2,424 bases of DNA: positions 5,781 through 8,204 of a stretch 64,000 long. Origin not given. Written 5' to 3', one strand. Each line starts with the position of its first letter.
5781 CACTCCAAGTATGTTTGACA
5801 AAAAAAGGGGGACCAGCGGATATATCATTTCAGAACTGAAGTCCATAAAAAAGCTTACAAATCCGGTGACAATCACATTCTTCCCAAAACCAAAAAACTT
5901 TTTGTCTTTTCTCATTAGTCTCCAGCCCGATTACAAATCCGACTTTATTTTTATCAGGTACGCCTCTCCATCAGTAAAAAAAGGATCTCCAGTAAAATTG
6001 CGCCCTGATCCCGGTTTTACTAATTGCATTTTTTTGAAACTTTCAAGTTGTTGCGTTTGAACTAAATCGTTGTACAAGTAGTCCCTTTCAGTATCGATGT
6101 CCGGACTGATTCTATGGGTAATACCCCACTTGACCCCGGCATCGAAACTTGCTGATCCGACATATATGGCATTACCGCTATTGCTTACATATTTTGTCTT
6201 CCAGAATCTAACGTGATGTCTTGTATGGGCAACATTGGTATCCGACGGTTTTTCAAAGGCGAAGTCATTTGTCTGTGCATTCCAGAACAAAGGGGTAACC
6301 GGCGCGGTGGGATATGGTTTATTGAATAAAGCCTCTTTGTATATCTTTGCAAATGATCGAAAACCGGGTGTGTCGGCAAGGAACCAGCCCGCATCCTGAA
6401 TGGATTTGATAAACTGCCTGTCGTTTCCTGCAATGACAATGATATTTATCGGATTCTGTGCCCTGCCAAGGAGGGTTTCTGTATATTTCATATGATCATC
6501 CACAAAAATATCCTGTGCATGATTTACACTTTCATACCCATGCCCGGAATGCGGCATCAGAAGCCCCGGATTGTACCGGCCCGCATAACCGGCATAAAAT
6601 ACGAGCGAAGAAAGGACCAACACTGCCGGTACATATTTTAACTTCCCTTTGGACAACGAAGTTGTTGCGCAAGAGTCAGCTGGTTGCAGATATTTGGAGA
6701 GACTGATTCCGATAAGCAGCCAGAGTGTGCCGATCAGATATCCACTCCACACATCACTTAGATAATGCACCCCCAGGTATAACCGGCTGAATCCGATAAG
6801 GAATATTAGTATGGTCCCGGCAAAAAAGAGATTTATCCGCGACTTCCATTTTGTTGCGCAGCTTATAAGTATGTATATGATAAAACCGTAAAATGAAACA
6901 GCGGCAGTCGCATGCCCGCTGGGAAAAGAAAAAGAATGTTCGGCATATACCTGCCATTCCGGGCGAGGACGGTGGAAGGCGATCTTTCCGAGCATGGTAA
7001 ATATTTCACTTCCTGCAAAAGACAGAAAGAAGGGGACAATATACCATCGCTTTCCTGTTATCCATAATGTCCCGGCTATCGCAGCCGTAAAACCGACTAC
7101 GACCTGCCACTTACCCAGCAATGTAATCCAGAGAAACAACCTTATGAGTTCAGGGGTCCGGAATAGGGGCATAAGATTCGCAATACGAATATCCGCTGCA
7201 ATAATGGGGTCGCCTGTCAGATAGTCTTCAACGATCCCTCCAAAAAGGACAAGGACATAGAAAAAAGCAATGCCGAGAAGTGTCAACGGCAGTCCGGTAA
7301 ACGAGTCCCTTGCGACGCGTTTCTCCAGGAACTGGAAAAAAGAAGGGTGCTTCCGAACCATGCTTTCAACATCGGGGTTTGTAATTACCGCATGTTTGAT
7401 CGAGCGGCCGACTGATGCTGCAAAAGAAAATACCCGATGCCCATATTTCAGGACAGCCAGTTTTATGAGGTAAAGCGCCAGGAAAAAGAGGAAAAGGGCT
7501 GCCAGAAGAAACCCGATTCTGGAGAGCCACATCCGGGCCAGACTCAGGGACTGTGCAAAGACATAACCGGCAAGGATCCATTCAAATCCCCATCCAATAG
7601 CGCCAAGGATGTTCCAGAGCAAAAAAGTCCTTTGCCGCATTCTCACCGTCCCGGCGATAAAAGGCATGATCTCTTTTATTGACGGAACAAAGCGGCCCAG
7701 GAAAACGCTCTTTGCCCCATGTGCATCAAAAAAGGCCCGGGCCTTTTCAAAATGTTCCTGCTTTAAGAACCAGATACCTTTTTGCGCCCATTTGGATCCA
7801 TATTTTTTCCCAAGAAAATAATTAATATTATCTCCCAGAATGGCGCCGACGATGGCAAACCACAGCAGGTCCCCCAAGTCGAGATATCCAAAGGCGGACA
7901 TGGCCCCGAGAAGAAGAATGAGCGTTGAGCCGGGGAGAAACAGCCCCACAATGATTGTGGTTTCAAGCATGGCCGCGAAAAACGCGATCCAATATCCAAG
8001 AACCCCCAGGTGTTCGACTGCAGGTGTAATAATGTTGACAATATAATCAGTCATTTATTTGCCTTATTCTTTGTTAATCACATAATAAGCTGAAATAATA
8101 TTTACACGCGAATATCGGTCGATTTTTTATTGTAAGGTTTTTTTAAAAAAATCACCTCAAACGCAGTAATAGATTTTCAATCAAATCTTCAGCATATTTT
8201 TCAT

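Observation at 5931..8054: Single polypeptide combining DedA, PAP2 phosphatase and an LssY-type C-terminal domain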

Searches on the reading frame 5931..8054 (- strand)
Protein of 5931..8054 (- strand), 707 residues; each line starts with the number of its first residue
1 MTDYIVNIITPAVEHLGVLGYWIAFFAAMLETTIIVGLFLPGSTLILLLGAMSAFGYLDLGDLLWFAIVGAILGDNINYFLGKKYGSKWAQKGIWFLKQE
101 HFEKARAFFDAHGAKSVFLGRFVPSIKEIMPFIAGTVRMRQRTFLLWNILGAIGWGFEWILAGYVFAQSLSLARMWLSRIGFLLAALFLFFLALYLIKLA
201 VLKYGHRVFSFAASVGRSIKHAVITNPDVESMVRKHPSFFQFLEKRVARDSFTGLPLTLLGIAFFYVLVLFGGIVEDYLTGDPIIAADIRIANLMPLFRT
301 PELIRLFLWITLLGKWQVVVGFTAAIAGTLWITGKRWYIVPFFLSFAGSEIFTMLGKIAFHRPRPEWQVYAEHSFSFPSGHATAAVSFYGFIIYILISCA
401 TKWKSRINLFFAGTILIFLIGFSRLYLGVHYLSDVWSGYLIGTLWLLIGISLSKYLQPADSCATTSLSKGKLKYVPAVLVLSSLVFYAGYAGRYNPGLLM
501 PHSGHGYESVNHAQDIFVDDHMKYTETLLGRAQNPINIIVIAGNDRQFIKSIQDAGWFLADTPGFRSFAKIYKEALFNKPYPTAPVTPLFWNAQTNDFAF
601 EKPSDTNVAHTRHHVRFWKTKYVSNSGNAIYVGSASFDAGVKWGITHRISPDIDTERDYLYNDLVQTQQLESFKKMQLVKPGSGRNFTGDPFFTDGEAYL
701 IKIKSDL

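Call 3: search_protein_families(library=pfam, proteins=[window:5931-8054:-], max_evalue=0.01)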
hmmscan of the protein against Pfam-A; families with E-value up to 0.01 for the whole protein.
window:5931-8054:- (707 aa): 4 families
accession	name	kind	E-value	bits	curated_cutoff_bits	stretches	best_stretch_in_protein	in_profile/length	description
PF14067.11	LssY_C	-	6.6e-54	182.8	25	1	522-697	5-187/188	LssY C-terminus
PF09335.16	VTT_dom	-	3.5e-21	76.4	33.9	1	40-164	1-122/123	VTT domain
PF01569.27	PAP2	-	2e-17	63.6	27.2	1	340-453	3-125/130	PAP2 superfamily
PF14378.12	PAP2_3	-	8.4e-05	22.9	27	1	367-444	117-186/190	PAP2 superfamily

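Call 4: search_protein_families(library=ncbifam, proteins=[window:5931-8054:-], max_evalue=0.01)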
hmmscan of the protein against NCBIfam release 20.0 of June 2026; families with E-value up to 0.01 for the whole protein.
window:5931-8054:- (707 aa): 5 families
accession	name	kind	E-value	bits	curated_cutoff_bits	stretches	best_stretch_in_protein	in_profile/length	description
NF008102.0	PRK10847.1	equivalog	5.2e-27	95.1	236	1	5-168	11-180/219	DedA family protein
NF052604.1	UndecprPTUtpABac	equivalog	3.6e-10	40.2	250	1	7-166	3-157/198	undecaprenyl phosphate transporter UptA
NF052605.1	UndecprPTUptAStph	equivalog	5.2e-09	36.4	300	1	18-189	11-188/197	undecaprenyl phosphate transporter UptA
NF047884.1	UdeprDiPSep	equivalog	3.4e-06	27.1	250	1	326-450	60-184/188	undecaprenyl-diphosphatase SepP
NF007975.0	PRK10699.1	equivalog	9.8e-06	25.1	261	1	366-454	150-231/254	phosphatidylglycerophosphatase B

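Call 5: find_homologous_proteins(query=window:5931-8054:-, max_evalue=1e-10)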
Query window:5931-8054:- (707 aa): 2521 proteins with E <= 1e-10 among 8000 candidates; the best 120 are listed.
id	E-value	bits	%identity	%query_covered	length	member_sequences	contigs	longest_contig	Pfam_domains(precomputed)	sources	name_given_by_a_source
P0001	0.0e+0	1335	81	100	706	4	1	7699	PF14067.12,PF01569.28,PF09335.17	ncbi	-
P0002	0.0e+0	1307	80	100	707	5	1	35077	PF14067.12,PF01569.28,PF09335.17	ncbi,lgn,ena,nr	ncbi:MAG TPA: phosphatase PAP2 family protein [Nitrospirae bacterium]|nr:phosphatase PAP2 family pro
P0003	0.0e+0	1268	76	100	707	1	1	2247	PF14067.12,PF01569.28,PF09335.17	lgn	-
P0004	0.0e+0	1258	77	100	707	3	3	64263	PF14067.12,PF01569.28,PF09335.17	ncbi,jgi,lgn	-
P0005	0.0e+0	1218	73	100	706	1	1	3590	PF14067.12,PF01569.28,PF09335.17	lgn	-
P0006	0.0e+0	1131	69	100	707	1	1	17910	PF14067.12,PF01569.28,PF09335.17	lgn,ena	-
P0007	0.0e+0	1127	100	72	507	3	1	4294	PF01569.28,PF09335.17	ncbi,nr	ncbi:MAG TPA: phosphatase PAP2 family protein, partial [Nitrospirae bacterium]|nr:phosphatase PAP2 f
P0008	0.0e+0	1017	62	99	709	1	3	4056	PF14067.12,PF01569.28,PF09335.17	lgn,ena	-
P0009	2.0e-264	898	56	99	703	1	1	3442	PF14067.12,PF01569.28,PF09335.17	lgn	-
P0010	1.1e-254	866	53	99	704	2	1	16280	PF14067.12,PF01569.28,PF09335.17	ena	-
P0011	8.9e-254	863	54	99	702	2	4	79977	PF14067.12,PF01569.28,PF09335.17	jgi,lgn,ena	-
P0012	1.4e-253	862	53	100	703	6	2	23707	PF14067.12,PF01569.28,PF09335.17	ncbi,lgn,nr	ncbi:MAG: LssY C-terminal domain-containing protein [Deltaproteobacteria bacterium]|nr:LssY C-termin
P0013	3.5e-253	861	53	99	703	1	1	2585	PF14067.12,PF01569.28,PF09335.17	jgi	-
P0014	7.0e-253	860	53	99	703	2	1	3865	PF14067.12,PF01569.28,PF09335.17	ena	-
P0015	3.7e-252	857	52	99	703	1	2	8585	PF14067.12,PF01569.28,PF09335.17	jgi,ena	-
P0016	6.1e-252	857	52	99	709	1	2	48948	PF14067.12,PF01569.28,PF09335.17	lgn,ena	-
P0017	1.5e-251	855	52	99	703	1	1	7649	PF14067.12,PF01569.28,PF09335.17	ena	-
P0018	1.5e-251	855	52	100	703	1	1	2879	PF14067.12,PF01569.28,PF09335.17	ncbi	-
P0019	5.0e-251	854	52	100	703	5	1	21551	PF14067.12,PF01569.28,PF09335.17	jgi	-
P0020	1.7e-250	852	52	100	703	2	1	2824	PF14067.12,PF01569.28,PF09335.17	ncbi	-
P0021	3.9e-250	851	55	98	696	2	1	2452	PF14067.12,PF01569.28,PF09335.17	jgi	-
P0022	5.4e-250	850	52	100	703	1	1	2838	PF14067.12,PF01569.28,PF09335.17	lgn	-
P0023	9.1e-250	849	54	99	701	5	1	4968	PF14067.12,PF01569.28,PF09335.17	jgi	-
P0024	1.0e-249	849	53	100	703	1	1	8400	PF14067.12,PF01569.28,PF09335.17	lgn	-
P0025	1.3e-249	849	53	98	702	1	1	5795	PF14067.12,PF01569.28,PF09335.17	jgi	-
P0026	1.9e-248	845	52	100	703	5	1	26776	PF14067.12,PF01569.28,PF09335.17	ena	-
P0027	2.1e-248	845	52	98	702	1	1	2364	PF14067.12,PF01569.28,PF09335.17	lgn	-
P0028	2.5e-248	845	51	100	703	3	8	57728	PF14067.12,PF01569.28,PF09335.17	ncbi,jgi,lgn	ncbi:MAG: LssY C-terminal domain-containing protein [Desulfatiglandaceae bacterium]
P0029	4.4e-248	844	53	100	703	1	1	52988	PF14067.12,PF01569.28,PF09335.17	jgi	jgi:undecaprenyl-diphosphatase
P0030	8.7e-248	843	53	99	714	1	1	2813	PF14067.12,PF01569.28,PF09335.17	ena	-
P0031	9.2e-248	843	52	100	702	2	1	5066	PF14067.12,PF01569.28,PF09335.17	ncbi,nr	ncbi:MAG TPA: phosphatase PAP2 family protein [Nitrospirae bacterium]|nr:phosphatase PAP2 family pro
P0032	1.5e-247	842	52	100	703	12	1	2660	PF14067.12,PF01569.28,PF09335.17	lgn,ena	-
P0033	2.4e-247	841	52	100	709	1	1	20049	PF14067.12,PF01569.28,PF09335.17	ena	-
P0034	2.5e-247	841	53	100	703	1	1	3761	PF14067.12,PF01569.28,PF09335.17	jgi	jgi:membrane protein DedA with SNARE-associated domain/membrane-associated phospholipid phosphatase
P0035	2.8e-247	841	53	97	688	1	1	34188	PF14067.12,PF01569.28,PF09335.17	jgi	jgi:undecaprenyl-diphosphatase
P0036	4.1e-247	841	53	99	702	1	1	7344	PF14067.12,PF01569.28,PF09335.17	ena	-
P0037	4.2e-247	841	53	97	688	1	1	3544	PF14067.12,PF01569.28,PF09335.17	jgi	jgi:undecaprenyl-diphosphatase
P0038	4.5e-247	841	50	99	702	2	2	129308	PF14067.12,PF01569.28,PF09335.17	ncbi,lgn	-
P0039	5.1e-247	840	52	100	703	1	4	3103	PF14067.12,PF01569.28,PF09335.17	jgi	-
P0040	5.2e-247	840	53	99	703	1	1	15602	PF14067.12,PF01569.28,PF09335.17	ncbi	-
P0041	7.3e-247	840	51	99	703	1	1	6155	PF14067.12,PF01569.28,PF09335.17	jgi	-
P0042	8.3e-247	840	52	99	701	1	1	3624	PF14067.12,PF01569.28,PF09335.17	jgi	jgi:undecaprenyl-diphosphatase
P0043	1.0e-246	839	53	99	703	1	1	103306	PF14067.12,PF01569.28,PF09335.17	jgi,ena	-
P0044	1.3e-246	839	52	100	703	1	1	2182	PF14067.12,PF01569.28,PF09335.17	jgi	-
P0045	1.8e-246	839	52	100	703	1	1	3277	PF14067.12,PF01569.28,PF09335.17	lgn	-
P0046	1.8e-246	839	52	100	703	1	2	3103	PF14067.12,PF01569.28,PF09335.17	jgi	-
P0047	2.2e-246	838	52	99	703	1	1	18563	PF14067.12,PF01569.28,PF09335.17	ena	-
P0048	2.9e-246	838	52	100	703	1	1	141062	PF14067.12,PF01569.28,PF09335.17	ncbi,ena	-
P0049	4.7e-246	837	52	100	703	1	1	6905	PF14067.12,PF01569.28,PF09335.17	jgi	jgi:membrane protein DedA with SNARE-associated domain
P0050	5.0e-246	837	52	100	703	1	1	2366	PF14067.12,PF01569.28,PF09335.17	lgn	-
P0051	5.1e-246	837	51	98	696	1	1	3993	PF14067.12,PF01569.28,PF09335.17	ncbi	-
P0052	6.9e-246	837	53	99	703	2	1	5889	PF14067.12,PF01569.28,PF09335.17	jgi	-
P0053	8.2e-246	836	52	100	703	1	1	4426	PF14067.12,PF01569.28,PF09335.17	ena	-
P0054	9.3e-246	836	52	100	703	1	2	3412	PF14067.12,PF01569.28,PF09335.17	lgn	-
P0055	1.2e-245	836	54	97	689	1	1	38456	PF14067.12,PF01569.28,PF09335.17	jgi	-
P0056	1.3e-245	836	53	99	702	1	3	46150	PF14067.12,PF01569.28,PF09335.17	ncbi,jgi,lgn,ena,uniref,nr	ncbi:PA-phosphatase [Candidatus Falkowbacteria bacterium CG10_big_fil_rev_8_21_14_0_10_43_10]|uniref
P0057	2.8e-245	835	53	98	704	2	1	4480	PF14067.12,PF01569.28,PF09335.17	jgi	-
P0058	2.9e-245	835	51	99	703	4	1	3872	PF14067.12,PF01569.28,PF09335.17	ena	-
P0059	7.5e-245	833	52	100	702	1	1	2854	PF14067.12,PF01569.28,PF09335.17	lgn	-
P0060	9.3e-245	833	52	98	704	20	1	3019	PF14067.12,PF01569.28,PF09335.17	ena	-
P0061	1.0e-244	833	51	100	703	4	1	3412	PF14067.12,PF01569.28,PF09335.17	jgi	jgi:undecaprenyl-diphosphatase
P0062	1.1e-244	833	51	99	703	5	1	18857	PF14067.12,PF01569.28,PF09335.17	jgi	-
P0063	1.2e-244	832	53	99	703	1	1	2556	PF14067.12,PF01569.28,PF09335.17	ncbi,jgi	jgi:membrane protein DedA with SNARE-associated domain/membrane-associated phospholipid phosphatase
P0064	1.5e-244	832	52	100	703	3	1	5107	PF14067.12,PF01569.28,PF09335.17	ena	-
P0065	1.6e-244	832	52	100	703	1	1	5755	PF14067.12,PF01569.28,PF09335.17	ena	-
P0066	2.1e-244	832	52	98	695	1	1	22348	PF14067.12,PF01569.28,PF09335.17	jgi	-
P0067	2.5e-244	831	53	98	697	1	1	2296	PF14067.12,PF01569.28,PF09335.17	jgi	-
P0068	3.7e-244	831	52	100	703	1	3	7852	PF14067.12,PF01569.28,PF09335.17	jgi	jgi:membrane protein DedA with SNARE-associated domain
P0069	4.6e-244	831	52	100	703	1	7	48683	PF14067.12,PF01569.28,PF09335.17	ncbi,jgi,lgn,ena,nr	ncbi:MAG TPA: LssY C-terminal domain-containing protein [Smithellaceae bacterium]|nr:LssY C-terminal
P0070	5.3e-244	830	52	100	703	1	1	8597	PF14067.12,PF01569.28,PF09335.17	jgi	jgi:membrane protein DedA with SNARE-associated domain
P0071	7.6e-244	830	53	98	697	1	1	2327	PF14067.12,PF01569.28,PF09335.17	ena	-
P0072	8.0e-244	830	51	100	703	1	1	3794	PF14067.12,PF01569.28,PF09335.17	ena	-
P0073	8.1e-244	830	52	100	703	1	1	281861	PF14067.12,PF01569.28,PF09335.17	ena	-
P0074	9.0e-244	830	52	100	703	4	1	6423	PF14067.12,PF01569.28,PF09335.17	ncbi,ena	-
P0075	1.0e-243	829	52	100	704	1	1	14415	PF14067.12,PF01569.28,PF09335.17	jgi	-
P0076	1.6e-243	829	53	98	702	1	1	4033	PF14067.12,PF01569.28,PF09335.17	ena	-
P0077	2.9e-243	828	52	97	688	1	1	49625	PF14067.12,PF01569.28,PF09335.17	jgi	-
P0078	3.6e-243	828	53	98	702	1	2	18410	PF14067.12,PF01569.28,PF09335.17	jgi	-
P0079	4.0e-243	827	51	100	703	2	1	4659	PF14067.12,PF01569.28,PF09335.17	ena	-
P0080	7.7e-243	827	52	99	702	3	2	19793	PF14067.12,PF01569.28,PF09335.17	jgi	jgi:membrane protein DedA with SNARE-associated domain/membrane-associated phospholipid phosphatase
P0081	1.1e-242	826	52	100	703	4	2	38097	PF14067.12,PF01569.28,PF09335.17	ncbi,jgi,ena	-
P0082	1.5e-242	826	51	100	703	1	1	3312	PF14067.12,PF01569.28,PF09335.17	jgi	jgi:membrane protein DedA with SNARE-associated domain/membrane-associated phospholipid phosphatase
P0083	1.6e-242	825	51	100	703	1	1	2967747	PF14067.12,PF01569.28,PF09335.17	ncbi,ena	-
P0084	3.8e-242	824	51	100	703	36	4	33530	PF14067.12,PF01569.28,PF09335.17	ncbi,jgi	ncbi:MAG: LssY C-terminal domain-containing protein [Deltaproteobacteria bacterium]|jgi:membrane pro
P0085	4.5e-242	824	53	98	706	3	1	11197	PF14067.12,PF01569.28,PF09335.17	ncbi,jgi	-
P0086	4.6e-242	824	51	100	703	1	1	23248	PF14067.12,PF01569.28,PF09335.17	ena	-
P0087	4.6e-242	824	51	100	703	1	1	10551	PF14067.12,PF01569.28,PF09335.17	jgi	jgi:membrane protein DedA with SNARE-associated domain/membrane-associated phospholipid phosphatase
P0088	5.8e-242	824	53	100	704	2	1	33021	PF14067.12,PF01569.28,PF09335.17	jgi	jgi:membrane protein DedA with SNARE-associated domain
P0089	6.6e-242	823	52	100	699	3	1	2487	PF14067.12,PF01569.28,PF09335.17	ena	-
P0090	8.7e-242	823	51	100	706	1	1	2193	PF14067.12,PF01569.28,PF09335.17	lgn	-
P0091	1.9e-241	822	51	100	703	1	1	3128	PF14067.12,PF01569.28,PF09335.17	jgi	jgi:membrane protein DedA with SNARE-associated domain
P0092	2.2e-241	822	52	100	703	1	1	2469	PF14067.12,PF01569.28,PF09335.17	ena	-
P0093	3.1e-241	821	52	99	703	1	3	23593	PF14067.12,PF01569.28,PF09335.17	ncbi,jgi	jgi:membrane protein DedA with SNARE-associated domain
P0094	3.9e-241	821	51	99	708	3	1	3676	PF14067.12,PF01569.28,PF09335.17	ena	-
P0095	4.7e-241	821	50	99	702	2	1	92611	PF14067.12,PF01569.28,PF09335.17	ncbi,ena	-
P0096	6.2e-241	820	52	100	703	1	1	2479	PF14067.12,PF01569.28,PF09335.17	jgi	jgi:membrane protein DedA with SNARE-associated domain/membrane-associated phospholipid phosphatase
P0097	6.8e-241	820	52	97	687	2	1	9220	PF14067.12,PF01569.28,PF09335.17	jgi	-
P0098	1.0e-240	820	51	100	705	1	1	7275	PF14067.12,PF01569.28,PF09335.17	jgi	jgi:membrane protein DedA with SNARE-associated domain/membrane-associated phospholipid phosphatase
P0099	1.0e-240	820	51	100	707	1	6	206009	PF14067.12,PF01569.28,PF09335.17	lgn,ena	-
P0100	1.1e-240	819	50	100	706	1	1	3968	PF14067.12,PF01569.28,PF09335.17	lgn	-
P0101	1.9e-240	819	51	100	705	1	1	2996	PF14067.12,PF01569.28,PF09335.17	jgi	jgi:undecaprenyl-diphosphatase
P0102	2.0e-240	819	52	99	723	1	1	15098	PF14067.12,PF01569.28,PF09335.17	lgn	-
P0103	2.8e-240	818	50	100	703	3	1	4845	PF14067.12,PF01569.28,PF09335.17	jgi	jgi:membrane protein DedA with SNARE-associated domain/membrane-associated phospholipid phosphatase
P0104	3.1e-240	818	51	99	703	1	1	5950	PF14067.12,PF01569.28,PF09335.17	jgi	-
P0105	3.8e-240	818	51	99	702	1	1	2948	PF14067.12,PF01569.28,PF09335.17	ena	-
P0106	3.8e-240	818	52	97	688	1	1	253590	PF14067.12,PF01569.28,PF09335.17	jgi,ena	-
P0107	4.8e-240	817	50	100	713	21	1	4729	PF14067.12,PF01569.28,PF09335.17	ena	-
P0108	5.5e-240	817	51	99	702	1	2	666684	PF14067.12,PF01569.28,PF09335.17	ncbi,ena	-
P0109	6.0e-240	817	51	100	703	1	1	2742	PF14067.12,PF01569.28,PF09335.17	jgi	jgi:membrane protein DedA with SNARE-associated domain/membrane-associated phospholipid phosphatase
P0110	6.5e-240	817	52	100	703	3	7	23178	PF14067.12,PF01569.28,PF09335.17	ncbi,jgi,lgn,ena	jgi:undecaprenyl-diphosphatase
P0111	6.9e-240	817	51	100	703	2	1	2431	PF14067.12,PF01569.28,PF09335.17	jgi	jgi:membrane protein DedA with SNARE-associated domain/membrane-associated phospholipid phosphatase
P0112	1.0e-239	816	51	100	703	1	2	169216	PF14067.12,PF01569.28,PF09335.17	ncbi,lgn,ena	-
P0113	1.1e-239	816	51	99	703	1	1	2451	PF14067.12,PF01569.28,PF09335.17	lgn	-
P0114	1.6e-239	816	50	99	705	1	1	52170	PF14067.12,PF01569.28,PF09335.17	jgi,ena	-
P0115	1.7e-239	815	51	99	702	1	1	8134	PF14067.12,PF01569.28,PF09335.17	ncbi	-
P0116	2.3e-239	815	51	100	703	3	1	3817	PF14067.12,PF01569.28,PF09335.17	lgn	-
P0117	3.0e-239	815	51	100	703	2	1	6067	PF14067.12,PF01569.28,PF09335.17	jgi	jgi:membrane protein DedA with SNARE-associated domain/membrane-associated phospholipid phosphatase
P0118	3.0e-239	815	51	100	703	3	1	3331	PF14067.12,PF01569.28,PF09335.17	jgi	-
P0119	3.2e-239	815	51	99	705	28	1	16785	PF14067.12,PF01569.28,PF09335.17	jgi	jgi:membrane protein DedA with SNARE-associated domain/membrane-associated phospholipid phosphatase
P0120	3.3e-239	815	52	99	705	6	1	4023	PF14067.12,PF01569.28,PF09335.17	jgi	jgi:membrane protein DedA with SNARE-associated domain/membrane-associated phospholipid phosphatase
